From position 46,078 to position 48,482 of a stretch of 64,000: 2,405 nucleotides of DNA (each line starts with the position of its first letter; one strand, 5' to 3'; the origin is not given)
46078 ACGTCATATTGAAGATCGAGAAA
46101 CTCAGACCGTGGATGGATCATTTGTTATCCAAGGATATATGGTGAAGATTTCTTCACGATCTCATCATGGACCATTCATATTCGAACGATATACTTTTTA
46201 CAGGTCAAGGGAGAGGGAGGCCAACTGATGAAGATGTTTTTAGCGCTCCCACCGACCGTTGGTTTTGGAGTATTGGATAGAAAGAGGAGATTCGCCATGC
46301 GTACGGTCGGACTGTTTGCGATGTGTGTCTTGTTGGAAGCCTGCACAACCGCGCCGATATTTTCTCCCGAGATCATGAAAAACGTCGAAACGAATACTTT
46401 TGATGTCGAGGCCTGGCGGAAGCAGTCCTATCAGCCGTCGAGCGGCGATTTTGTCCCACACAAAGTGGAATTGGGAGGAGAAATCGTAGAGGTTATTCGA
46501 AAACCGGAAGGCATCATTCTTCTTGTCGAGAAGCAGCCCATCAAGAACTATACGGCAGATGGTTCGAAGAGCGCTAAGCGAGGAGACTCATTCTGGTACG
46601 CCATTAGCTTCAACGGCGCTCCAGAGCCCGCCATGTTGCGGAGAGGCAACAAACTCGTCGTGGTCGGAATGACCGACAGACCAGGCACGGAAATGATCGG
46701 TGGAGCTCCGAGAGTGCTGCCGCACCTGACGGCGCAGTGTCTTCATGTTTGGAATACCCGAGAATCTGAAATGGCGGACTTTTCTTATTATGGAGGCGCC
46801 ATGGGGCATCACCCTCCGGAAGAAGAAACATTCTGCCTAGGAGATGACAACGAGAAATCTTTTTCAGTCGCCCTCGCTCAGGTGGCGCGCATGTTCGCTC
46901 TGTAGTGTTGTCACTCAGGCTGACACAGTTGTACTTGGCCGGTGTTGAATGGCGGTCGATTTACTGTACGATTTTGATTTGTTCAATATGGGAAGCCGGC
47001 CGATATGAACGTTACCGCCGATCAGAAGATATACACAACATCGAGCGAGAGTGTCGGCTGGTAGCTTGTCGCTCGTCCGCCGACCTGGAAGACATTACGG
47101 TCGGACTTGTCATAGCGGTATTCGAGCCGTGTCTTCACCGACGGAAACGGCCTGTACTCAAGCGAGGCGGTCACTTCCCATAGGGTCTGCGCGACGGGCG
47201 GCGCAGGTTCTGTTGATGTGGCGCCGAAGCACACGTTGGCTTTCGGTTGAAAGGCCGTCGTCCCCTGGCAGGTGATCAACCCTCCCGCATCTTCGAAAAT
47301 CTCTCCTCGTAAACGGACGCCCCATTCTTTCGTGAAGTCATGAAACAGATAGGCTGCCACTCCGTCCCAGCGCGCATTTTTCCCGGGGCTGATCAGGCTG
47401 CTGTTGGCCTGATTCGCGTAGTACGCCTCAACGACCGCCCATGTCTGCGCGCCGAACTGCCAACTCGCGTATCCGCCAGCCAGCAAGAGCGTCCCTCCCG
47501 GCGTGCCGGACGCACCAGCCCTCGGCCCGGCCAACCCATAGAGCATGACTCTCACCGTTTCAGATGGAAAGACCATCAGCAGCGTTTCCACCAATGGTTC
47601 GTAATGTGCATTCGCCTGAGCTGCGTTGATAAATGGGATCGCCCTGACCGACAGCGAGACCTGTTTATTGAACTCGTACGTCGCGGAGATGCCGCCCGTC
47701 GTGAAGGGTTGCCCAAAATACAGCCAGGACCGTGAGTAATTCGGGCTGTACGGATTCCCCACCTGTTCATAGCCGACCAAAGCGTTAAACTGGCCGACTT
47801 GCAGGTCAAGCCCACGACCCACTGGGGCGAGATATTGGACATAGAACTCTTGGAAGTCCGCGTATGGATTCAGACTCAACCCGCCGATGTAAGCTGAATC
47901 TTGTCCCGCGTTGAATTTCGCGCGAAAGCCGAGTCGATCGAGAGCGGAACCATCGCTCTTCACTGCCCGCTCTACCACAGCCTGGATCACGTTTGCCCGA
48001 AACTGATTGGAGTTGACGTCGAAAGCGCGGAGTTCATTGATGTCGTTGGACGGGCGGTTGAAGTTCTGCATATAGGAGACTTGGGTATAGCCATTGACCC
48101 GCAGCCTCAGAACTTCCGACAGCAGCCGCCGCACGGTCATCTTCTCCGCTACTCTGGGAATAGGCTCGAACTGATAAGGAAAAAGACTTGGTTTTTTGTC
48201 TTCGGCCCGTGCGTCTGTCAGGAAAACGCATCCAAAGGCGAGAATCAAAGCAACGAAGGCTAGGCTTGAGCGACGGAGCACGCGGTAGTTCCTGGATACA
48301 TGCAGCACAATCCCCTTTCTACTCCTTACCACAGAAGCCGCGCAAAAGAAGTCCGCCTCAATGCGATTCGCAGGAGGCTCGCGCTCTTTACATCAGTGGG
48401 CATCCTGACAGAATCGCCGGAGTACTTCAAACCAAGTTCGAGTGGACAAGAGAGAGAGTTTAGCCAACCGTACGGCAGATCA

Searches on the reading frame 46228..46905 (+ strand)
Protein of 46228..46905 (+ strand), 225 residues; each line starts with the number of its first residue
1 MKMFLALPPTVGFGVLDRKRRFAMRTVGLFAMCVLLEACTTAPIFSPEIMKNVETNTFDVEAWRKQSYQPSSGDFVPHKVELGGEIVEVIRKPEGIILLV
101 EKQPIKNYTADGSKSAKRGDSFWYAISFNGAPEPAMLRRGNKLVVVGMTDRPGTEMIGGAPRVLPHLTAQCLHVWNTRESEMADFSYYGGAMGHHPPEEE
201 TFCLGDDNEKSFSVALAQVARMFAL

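Call 87: search_protein_families(library=pfam, proteins=[window:46228-46905:+], max_evalue=0.001)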
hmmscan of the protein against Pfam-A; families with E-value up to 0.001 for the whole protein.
window:46228-46905:+ (225 aa): 1 family
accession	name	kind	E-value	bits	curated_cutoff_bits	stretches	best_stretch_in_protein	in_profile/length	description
PF03843.18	Slp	-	7.4e-11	42.1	22.5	1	36-189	1-142/153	Outer membrane lipoprotein Slp family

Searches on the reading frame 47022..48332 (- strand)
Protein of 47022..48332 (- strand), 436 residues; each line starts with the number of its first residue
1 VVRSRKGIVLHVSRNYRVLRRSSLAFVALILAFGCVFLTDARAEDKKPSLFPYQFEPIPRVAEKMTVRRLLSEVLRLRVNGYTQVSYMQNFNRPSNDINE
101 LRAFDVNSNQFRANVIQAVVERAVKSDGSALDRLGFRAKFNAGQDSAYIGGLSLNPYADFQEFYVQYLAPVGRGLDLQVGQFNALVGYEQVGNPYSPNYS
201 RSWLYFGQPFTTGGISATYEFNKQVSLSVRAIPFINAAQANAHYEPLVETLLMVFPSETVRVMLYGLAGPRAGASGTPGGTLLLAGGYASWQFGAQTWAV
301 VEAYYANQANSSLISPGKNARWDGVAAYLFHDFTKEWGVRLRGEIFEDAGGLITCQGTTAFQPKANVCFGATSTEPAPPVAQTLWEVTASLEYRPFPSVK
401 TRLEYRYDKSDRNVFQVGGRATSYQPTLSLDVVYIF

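Call 87: search_protein_families(library=pfam, proteins=[window:47022-48332:-], max_evalue=0.001)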
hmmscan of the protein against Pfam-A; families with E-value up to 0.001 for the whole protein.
window:47022-48332:- (436 aa): 1 family
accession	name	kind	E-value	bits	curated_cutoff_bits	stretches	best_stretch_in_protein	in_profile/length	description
PF07642.17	BBP2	-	5.4e-45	154.5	26.2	1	77-436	2-339/339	Putative beta-barrel porin-2, OmpL-like. bbp2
